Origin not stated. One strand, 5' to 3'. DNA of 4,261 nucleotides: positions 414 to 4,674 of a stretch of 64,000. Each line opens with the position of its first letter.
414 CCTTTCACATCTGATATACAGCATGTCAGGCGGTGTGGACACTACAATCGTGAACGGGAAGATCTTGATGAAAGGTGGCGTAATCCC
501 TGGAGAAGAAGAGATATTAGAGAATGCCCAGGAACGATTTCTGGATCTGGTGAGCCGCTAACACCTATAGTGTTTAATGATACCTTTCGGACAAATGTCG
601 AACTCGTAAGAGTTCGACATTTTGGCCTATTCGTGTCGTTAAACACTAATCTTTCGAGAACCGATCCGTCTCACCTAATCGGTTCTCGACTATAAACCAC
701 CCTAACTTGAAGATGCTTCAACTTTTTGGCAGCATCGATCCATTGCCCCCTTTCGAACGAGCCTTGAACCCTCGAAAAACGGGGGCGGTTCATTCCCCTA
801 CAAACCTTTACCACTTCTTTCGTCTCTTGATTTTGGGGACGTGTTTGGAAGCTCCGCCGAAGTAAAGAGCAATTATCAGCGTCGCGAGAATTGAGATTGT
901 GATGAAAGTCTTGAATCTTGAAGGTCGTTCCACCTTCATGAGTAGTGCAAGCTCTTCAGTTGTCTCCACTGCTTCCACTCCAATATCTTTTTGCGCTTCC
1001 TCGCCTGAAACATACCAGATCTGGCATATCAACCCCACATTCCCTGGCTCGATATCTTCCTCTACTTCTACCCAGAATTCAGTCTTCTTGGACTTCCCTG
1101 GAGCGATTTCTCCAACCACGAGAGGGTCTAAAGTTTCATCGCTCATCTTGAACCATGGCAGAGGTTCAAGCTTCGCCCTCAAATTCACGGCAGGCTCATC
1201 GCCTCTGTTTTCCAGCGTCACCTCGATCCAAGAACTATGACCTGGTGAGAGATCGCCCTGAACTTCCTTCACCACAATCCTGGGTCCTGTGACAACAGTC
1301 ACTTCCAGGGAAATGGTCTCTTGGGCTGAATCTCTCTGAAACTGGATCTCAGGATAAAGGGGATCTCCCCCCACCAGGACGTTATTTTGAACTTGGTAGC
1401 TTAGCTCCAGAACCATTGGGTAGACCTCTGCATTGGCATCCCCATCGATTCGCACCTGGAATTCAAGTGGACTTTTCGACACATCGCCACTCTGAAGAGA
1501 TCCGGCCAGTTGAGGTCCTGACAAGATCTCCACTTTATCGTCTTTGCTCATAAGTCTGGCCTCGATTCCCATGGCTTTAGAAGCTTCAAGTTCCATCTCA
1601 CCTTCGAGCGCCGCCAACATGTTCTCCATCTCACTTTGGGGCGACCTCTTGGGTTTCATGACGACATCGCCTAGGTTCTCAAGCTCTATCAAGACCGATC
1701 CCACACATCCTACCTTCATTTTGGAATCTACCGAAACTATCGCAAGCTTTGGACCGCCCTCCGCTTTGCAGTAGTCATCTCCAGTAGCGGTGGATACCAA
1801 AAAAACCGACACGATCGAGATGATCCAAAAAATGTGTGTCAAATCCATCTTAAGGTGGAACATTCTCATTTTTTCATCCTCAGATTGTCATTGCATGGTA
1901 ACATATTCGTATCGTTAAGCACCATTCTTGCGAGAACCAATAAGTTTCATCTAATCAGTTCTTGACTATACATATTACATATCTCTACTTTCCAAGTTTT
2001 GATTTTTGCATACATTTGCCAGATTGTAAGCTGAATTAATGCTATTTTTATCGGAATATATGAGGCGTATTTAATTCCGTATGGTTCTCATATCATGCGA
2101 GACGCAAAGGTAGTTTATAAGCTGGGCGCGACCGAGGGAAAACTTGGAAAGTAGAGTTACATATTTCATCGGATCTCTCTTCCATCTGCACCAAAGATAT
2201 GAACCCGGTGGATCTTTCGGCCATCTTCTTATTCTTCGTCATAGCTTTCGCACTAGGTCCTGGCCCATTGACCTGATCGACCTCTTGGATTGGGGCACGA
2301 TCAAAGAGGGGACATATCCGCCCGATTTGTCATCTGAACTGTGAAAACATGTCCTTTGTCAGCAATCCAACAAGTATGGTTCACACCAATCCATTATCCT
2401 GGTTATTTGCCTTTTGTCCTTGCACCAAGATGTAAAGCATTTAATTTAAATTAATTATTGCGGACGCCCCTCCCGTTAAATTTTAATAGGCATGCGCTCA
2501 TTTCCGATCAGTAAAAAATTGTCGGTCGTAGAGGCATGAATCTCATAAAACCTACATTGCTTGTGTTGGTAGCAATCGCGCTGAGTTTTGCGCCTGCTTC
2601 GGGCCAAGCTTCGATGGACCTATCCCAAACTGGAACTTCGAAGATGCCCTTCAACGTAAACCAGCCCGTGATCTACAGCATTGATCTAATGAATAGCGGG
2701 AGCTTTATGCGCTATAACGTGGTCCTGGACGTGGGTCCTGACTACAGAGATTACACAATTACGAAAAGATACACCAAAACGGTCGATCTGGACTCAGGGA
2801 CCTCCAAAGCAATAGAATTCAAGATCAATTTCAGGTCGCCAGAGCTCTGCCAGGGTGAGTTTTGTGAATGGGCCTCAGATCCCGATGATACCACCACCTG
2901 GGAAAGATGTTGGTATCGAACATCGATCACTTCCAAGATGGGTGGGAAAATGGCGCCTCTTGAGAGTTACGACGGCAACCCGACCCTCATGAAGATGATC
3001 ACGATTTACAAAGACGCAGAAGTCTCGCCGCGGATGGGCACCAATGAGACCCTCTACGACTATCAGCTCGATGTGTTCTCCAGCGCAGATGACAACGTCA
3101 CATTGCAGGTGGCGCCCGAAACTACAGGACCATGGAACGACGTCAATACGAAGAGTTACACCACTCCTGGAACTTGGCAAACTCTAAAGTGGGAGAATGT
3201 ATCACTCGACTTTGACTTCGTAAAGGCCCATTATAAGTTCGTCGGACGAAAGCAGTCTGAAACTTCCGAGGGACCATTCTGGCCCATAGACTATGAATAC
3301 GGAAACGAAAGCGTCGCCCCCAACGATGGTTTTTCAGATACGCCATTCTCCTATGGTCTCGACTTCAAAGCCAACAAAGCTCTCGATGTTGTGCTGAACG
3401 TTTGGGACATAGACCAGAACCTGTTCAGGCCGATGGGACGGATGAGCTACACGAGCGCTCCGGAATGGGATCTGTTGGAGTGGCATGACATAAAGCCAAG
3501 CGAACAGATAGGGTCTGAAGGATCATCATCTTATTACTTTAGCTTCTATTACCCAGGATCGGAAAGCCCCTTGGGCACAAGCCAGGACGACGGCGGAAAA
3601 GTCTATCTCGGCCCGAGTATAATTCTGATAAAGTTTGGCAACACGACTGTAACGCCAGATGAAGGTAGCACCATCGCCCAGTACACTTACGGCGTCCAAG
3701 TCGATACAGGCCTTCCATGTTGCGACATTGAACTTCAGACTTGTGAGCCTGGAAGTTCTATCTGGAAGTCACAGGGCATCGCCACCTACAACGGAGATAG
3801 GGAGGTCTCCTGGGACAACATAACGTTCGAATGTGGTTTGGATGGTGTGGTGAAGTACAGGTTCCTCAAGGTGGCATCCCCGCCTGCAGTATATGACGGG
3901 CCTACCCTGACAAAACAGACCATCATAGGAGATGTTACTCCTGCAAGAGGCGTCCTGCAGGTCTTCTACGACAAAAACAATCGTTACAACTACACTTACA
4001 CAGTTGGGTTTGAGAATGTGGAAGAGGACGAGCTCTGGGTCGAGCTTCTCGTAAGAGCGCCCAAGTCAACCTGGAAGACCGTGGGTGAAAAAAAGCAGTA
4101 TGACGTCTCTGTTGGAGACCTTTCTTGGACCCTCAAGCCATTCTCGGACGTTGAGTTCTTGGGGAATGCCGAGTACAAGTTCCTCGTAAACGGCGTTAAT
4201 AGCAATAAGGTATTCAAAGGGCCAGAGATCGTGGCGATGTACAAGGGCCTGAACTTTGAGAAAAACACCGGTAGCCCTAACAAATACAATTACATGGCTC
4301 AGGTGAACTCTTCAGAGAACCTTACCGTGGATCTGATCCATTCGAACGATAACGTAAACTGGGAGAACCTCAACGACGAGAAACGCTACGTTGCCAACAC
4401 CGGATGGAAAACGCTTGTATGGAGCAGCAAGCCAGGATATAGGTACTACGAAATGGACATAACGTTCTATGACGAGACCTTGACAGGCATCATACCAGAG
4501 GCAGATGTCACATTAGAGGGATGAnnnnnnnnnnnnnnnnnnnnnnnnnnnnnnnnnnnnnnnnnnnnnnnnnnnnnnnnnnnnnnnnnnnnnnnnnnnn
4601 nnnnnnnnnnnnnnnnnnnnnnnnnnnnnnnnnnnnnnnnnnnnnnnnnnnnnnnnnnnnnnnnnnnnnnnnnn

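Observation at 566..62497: Abundant bipartite palindromic intergenic repeat family (about 130 bp; at least 11 loci in 64 kb)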

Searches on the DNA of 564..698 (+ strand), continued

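Call 85: search_with_rna_model(model_id=R1, sources=[window, L017, L027, L031, L035, L040, L047, L051, L059, L068, L076, L077, L078, L081, L082, L083, L084, L085, L086, L087, L088, L089, L090, L091, L092, L093, L094, L096, L097, L099, L100, L101, L102, L103, L104, L107, L108, L109, L110, L111, L113, L114, L115, L116, L117, L118, L119, L120, L121, L122, L123, L125, L126, L127, L128, L129, L130, L131, L132, L133, L134, L135, L136, L137, L138, L139, L140, L142, L143, L144, L145, L146, L147, L148, L149, L151, L152, L153, L154, L155, L156, L157, L158, L159, L160, L161], max_evalue=1e-26, make_alignment=true)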
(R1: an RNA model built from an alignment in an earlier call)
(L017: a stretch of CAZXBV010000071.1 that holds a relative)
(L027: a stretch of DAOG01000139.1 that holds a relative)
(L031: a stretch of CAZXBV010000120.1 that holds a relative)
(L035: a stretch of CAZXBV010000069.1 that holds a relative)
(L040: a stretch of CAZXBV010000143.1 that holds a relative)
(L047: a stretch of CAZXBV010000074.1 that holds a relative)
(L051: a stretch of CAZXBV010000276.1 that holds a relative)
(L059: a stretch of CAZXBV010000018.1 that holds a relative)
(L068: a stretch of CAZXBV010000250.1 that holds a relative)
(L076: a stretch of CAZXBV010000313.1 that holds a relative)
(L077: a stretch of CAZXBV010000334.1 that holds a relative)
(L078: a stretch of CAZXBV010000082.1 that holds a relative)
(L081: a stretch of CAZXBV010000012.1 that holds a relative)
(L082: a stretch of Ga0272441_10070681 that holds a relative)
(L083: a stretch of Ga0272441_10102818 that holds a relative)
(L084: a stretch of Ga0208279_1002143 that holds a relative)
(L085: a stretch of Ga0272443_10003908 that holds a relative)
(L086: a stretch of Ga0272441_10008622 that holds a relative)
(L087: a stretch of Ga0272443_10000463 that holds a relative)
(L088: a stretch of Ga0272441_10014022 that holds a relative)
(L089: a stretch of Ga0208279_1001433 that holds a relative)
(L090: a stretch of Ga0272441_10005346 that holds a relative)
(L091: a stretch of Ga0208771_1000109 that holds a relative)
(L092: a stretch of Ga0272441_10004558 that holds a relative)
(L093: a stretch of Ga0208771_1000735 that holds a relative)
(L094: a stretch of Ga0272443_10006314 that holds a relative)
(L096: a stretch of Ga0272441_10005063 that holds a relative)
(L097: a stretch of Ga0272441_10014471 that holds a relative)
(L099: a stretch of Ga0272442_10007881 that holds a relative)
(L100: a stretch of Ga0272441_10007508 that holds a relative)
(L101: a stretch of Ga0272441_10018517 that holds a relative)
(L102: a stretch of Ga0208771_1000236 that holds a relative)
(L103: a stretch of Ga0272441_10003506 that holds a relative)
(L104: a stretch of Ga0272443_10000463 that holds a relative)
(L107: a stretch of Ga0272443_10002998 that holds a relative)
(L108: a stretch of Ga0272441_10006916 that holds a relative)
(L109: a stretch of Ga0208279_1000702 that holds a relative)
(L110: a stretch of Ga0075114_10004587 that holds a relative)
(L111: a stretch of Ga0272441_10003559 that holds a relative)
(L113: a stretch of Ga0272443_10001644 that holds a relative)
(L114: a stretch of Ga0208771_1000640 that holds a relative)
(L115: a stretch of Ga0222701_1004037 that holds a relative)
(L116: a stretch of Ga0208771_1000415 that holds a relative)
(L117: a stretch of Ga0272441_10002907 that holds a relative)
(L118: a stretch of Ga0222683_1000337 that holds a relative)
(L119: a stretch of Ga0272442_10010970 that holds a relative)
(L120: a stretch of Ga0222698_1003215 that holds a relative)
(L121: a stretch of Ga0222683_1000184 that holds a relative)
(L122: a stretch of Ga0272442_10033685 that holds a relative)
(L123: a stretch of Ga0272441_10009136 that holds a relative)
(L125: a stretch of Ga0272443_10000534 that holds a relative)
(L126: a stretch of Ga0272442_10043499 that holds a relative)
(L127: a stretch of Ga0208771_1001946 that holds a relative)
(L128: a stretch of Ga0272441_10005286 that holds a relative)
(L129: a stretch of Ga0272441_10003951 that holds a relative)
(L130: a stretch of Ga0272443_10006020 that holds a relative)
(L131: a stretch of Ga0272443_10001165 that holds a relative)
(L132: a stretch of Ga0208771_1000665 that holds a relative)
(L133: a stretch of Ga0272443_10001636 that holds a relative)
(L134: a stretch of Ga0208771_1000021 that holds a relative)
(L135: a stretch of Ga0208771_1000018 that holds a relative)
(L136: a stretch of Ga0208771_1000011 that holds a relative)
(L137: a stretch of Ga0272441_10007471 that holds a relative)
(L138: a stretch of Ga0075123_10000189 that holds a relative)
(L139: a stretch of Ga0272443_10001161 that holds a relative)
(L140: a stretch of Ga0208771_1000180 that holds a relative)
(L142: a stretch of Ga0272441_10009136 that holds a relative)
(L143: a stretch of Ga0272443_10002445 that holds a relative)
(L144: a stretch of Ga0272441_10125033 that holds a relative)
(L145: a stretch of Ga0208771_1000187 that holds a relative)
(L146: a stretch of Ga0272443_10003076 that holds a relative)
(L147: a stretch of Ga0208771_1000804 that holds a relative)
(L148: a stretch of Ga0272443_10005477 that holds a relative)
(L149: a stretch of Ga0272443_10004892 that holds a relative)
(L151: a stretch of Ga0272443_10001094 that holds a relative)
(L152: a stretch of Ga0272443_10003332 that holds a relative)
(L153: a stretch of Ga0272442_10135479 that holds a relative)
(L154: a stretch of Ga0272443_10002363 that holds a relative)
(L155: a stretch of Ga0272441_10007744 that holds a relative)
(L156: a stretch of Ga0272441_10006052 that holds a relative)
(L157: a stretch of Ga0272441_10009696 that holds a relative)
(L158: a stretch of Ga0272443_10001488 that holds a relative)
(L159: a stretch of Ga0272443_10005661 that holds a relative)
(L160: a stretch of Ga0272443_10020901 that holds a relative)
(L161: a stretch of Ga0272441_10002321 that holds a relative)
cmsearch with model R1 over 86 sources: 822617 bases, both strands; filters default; matches with E-value up to 1e-26: 132.
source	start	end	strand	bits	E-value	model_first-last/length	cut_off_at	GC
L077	826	959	-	155.5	3.5e-39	1-134/134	no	0.39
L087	1647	1780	+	152.9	1.8e-38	1-134/134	no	0.34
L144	2055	2188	+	151.7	3.9e-38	1-134/134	no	0.37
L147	3532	3665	-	151.5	4.5e-38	1-134/134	no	0.37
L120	1594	1727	+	150.3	9.5e-38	1-134/134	no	0.37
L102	682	815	+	149.7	1.4e-37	1-134/134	no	0.37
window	33982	34115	+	149.3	1.7e-37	1-134/134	no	0.39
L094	10900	11033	-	149.1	1.9e-37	1-134/134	no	0.37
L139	201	334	-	149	2.1e-37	1-134/134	no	0.31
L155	784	917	+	148.6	2.6e-37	1-134/134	no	0.35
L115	1437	1570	+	148.4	3e-37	1-134/134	no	0.39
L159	4639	4772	-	148.2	3.6e-37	1-134/134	no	0.34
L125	8201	8334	-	147.4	5.7e-37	1-134/134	no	0.36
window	564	698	+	147.3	6.2e-37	1-134/134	no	0.41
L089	728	862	+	147.2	6.4e-37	1-134/134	no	0.41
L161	3989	4122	-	146.8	8.5e-37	1-134/134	no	0.39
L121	7925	8058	+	146.7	8.7e-37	1-134/134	no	0.34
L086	11261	11394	+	146.3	1.1e-36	1-134/134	no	0.39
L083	275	408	-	145.9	1.4e-36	1-134/134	no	0.37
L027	2784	2917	-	145.4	2e-36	1-134/134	no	0.37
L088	3358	3491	+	145.1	2.5e-36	1-134/134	no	0.34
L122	3080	3213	-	145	2.5e-36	1-134/134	no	0.34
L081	2965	3099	+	144.7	3.1e-36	1-134/134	no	0.36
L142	111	244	-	143.7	5.9e-36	1-134/134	no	0.34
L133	1638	1771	+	143.5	6.7e-36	1-134/134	no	0.35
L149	39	172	-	143.3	7.3e-36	1-134/134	no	0.32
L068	2224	2357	+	143.2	8e-36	1-134/134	no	0.38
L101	6970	7103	-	143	8.7e-36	1-134/134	no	0.34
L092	6540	6673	-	143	8.9e-36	1-134/134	no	0.34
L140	413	546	-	142.9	9.6e-36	1-134/134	no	0.39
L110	4548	4681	+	142.9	9.7e-36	1-134/134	no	0.37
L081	3873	4006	-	142.8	1e-35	1-134/134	no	0.35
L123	13482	13615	-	142.1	1.6e-35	1-134/134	no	0.34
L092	12465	12598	+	142.1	1.6e-35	1-134/134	no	0.35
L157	3289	3422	+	141.8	1.9e-35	1-134/134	no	0.33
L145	1863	1997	+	141.7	2e-35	1-134/134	no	0.39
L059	667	800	+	141.5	2.3e-35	1-134/134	no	0.39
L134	6211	6344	+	141.3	2.7e-35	1-134/134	no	0.36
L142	897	1030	-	141.1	3e-35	1-134/134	no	0.36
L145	2880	3014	-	140.9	3.4e-35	1-134/134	no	0.39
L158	406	539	-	140.8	3.6e-35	1-134/134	no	0.33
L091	8031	8164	-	140.3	4.8e-35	1-134/134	no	0.37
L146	2260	2393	-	140.3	4.9e-35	1-134/134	no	0.37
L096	5983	6116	-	140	5.7e-35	1-134/134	no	0.34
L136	77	211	+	139.9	6.2e-35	1-134/134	no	0.41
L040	162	295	+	139.9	6.2e-35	1-134/134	no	0.39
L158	3378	3511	+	139.9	6.3e-35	1-134/134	no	0.32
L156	11386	11519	+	139.6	7.5e-35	1-134/134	no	0.32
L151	2413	2546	-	139.4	8.9e-35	1-134/134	no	0.36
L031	2369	2502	-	139.2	9.5e-35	1-134/134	no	0.4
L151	5595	5728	+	139.2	9.7e-35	1-134/134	no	0.33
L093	1528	1662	-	138.1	2e-34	1-134/134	no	0.39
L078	1027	1160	-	137.7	2.5e-34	1-134/134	no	0.37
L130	502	635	+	137.7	2.5e-34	1-134/134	no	0.34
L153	1488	1621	-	137.4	3.1e-34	1-134/134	no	0.32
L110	4860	4993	+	136.4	5.8e-34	1-134/134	no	0.38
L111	72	205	+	136.4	5.8e-34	1-134/134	no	0.36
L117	7519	7652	-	136.1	6.6e-34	1-134/134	no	0.35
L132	4338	4471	-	136.1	6.7e-34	1-134/134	no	0.38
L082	3185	3318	+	136.1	6.9e-34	1-134/134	no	0.34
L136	4205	4338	-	135.8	8.2e-34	1-134/134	no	0.36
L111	7041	7174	-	135.7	8.9e-34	1-134/134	no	0.34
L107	2794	2927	+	135.3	1.1e-33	1-134/134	no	0.4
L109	3032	3165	-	135.2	1.2e-33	1-134/134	no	0.38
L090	2654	2787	-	135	1.4e-33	1-134/134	no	0.31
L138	599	732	-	135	1.4e-33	1-134/134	no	0.37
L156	5889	6022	+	134.8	1.5e-33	1-134/134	no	0.34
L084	774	907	+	134.5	1.8e-33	1-134/134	no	0.38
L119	1339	1472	+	134.4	1.9e-33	1-134/134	no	0.35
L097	11054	11185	+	134.3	2.1e-33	1-134/134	no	0.33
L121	3186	3319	+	133.9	2.7e-33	1-134/134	no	0.38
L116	3204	3336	+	133.7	3e-33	1-134/134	no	0.38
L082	456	589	-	133.7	3.1e-33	1-134/134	no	0.34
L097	4960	5093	-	133.5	3.5e-33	1-134/134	no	0.36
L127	4465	4598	+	133.1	4.4e-33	1-134/134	no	0.4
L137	8454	8587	+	133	4.7e-33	1-134/134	no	0.32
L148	978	1111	-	132.8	5.5e-33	1-134/134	no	0.32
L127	1867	2000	-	131.7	1.1e-32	1-134/134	no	0.33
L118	6283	6417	+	130.8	1.9e-32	1-134/134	no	0.38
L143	2397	2530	-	130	3.1e-32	1-134/134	no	0.32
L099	13381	13514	-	130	3.2e-32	1-134/134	no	0.31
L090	9027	9160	+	129.9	3.3e-32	1-134/134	no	0.35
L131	651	784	+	129.1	5.5e-32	1-134/134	no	0.31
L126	3983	4116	-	128.8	6.6e-32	1-134/134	no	0.32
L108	536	669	+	128.6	7.4e-32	1-134/134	no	0.34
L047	3805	3939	+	128.4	8.7e-32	1-134/134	no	0.36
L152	8604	8737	+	128.1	1e-31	1-134/134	no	0.32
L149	6172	6305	+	127.9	1.1e-31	1-134/134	no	0.38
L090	12796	12929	+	127.8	1.2e-31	1-134/134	no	0.32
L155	8170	8303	-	127.1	1.9e-31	1-134/134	no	0.31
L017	1761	1894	+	126.5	2.7e-31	1-134/134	no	0.38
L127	364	497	+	126.5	2.8e-31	1-134/134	no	0.4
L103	488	621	+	125.8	4.2e-31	1-134/134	no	0.34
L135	2297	2431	+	125.7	4.6e-31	1-134/134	no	0.39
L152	9970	10103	+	125.5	5.2e-31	1-134/134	no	0.31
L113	6682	6815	+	125.1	6.7e-31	1-134/134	no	0.37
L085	11944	12077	+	125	7.3e-31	1-134/134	no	0.31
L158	9788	9921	-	124.6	9e-31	1-134/134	no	0.37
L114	4708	4841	-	124.1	1.2e-30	1-134/134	no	0.37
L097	9409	9542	+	124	1.3e-30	1-134/134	no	0.29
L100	1188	1321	-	123.8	1.5e-30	1-134/134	no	0.35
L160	3919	4052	-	123.8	1.5e-30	1-134/134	no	0.35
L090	2192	2325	-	122.5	3.4e-30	1-134/134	no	0.32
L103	6978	7111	-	121.7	5.7e-30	1-134/134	no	0.34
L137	4940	5073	-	121.6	6.1e-30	1-134/134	no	0.33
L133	10681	10814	+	121.3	7.3e-30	1-134/134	no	0.33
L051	514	647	-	120.8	9.9e-30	1-134/134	no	0.34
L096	8545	8678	+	120.6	1.1e-29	1-134/134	no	0.31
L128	1623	1756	+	120.4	1.3e-29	1-134/134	no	0.35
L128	6552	6685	+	119.9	1.7e-29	1-134/134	no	0.35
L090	4686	4819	-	119.5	2.2e-29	1-134/134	no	0.34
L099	5916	6049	-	119.4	2.4e-29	1-134/134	no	0.33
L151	5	138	+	119.2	2.7e-29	1-134/134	no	0.36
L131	6581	6714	-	118.9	3.3e-29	1-134/134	no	0.32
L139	3331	3464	+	117.9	6e-29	1-134/134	no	0.31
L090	1258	1391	+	115.9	2.1e-28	1-134/134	no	0.34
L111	991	1124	+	114.6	4.8e-28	1-134/134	no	0.34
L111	4936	5069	+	114.5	5.2e-28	1-134/134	no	0.31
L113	2032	2165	+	114.2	6.2e-28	1-134/134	no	0.32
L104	9528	9663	+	113.8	8e-28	1-134/134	no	0.37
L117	236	371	-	113.6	8.8e-28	1-134/134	no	0.35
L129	224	357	-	113.3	1.1e-27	1-134/134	no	0.33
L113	5224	5357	+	112.9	1.4e-27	1-134/134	no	0.31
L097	2882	3015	+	111.8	2.7e-27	1-134/134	no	0.35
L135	1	105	-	111.7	2.9e-27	1-105/134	3'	0.38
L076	1335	1466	-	111.4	3.6e-27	1-134/134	no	0.37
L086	353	488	-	111.3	3.9e-27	1-134/134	no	0.35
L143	1251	1384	-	110.6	5.8e-27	1-134/134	no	0.31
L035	5129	5261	+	110.6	6e-27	1-134/134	no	0.43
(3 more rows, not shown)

Alignment A11: 132 matches aligned to the model, 141 columns, each read 5' to 3' on its own strand. Consensus structure (alignment columns), stored with it:
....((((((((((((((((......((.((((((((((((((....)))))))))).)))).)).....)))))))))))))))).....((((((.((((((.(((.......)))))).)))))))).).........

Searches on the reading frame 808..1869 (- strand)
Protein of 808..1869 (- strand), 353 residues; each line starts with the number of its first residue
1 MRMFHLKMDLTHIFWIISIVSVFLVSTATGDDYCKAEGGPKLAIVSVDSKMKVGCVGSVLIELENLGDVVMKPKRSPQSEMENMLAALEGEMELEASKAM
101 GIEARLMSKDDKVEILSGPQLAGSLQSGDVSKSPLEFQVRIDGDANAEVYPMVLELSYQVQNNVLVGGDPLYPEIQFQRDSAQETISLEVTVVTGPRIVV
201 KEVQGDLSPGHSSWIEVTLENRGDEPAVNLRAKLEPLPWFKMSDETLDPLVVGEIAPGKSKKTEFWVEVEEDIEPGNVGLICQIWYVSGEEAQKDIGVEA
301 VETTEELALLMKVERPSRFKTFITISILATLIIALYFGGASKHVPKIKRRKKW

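Call 9: search_protein_families(library=pfam, proteins=[window:808-1869:-])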
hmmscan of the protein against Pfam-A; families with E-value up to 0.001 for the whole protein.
window:808-1869:- (353 aa): 0 families

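Call 22: search_protein_families(library=ncbifam, proteins=[window:808-1869:-], max_evalue=0.1)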
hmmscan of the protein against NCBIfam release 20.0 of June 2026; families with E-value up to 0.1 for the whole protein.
window:808-1869:- (353 aa): 1 family
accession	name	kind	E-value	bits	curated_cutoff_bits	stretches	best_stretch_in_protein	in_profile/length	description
TIGR03900.1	prc_long_Delta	hypoth_equivalog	0.013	13.4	660.95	1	204-273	566-631/973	MXAN_5808 family serine peptidase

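Call 61: search_protein_families(library=pfam, proteins=[window:808-1869:-], max_evalue=1)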
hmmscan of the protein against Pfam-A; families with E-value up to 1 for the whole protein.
window:808-1869:- (353 aa): 3 families
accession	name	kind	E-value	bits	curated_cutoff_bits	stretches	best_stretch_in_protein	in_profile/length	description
PF10633.15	NPCBM_assoc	-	0.0055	17.3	24.4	1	208-277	2-68/78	NPCBM-associated, NEW3 domain of alpha-galactosidase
PF07705.17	CARDB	-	0.13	12.9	22.7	1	201-274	9-73/101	CARDB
PF23619.1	Ig_VWA7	-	0.17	12.6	27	1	204-278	9-77/104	VWA7 Ig-like domain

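Call 71: find_encoding_contigs(protein=window:808-1869:-, flank=10000, max_places=3)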
Protein window:808-1869:- (353 aa): 19 contigs read that carry it; 3 places shown.
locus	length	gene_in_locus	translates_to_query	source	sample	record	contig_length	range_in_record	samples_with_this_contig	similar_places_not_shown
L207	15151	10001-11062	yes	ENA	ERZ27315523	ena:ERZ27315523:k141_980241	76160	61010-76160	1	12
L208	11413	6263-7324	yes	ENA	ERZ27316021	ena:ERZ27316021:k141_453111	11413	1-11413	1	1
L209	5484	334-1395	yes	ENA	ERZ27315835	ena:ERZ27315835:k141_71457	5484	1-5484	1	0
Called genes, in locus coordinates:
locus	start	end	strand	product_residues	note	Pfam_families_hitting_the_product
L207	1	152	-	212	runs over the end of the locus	PF00009:GTP_EFTU (weak), PF01926:MMR_HSR1, PF00009:GTP_EFTU (weak)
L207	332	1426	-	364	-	PF04055:Radical_SAM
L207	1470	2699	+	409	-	PF00764:Arginosuc_synth, PF20979:Arginosuc_syn_C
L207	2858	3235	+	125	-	PF09884:DUF2111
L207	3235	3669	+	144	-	PF00583:Acetyltransf_1, PF13673:Acetyltransf_10, PF13508:Acetyltransf_7, PF08445:FR47 (weak)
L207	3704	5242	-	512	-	PF00091:Tubulin (faint)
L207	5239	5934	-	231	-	-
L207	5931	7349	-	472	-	-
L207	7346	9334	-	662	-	-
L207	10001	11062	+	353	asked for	-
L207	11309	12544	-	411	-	PF01979:Amidohydro_1, PF07969:Amidohydro_3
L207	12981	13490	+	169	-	PF01625:PMSR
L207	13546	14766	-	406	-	PF00926:DHBP_synthase, PF00925:GTP_cyclohydro2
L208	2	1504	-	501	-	?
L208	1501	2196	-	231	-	-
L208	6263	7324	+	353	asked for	-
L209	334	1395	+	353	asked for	-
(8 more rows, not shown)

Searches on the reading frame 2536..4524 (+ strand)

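Call 9: search_protein_families(library=pfam, proteins=[window:2536-4524:+])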
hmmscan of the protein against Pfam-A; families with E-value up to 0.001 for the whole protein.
window:2536-4524:+ (662 aa): 0 families

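Call 22: search_protein_families(library=ncbifam, proteins=[window:2536-4524:+], max_evalue=0.1)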
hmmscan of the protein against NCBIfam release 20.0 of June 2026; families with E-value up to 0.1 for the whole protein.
window:2536-4524:+ (662 aa): 0 families

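Call 61: search_protein_families(library=pfam, proteins=[window:2536-4524:+], max_evalue=1)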
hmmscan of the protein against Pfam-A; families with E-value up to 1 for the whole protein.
window:2536-4524:+ (662 aa): 1 family
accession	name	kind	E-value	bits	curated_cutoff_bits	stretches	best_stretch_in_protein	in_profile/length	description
PF14741.12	GH114_assoc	-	0.51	11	22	1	66-133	19-85/126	N-terminal glycosyl-hydrolase-114-associated domain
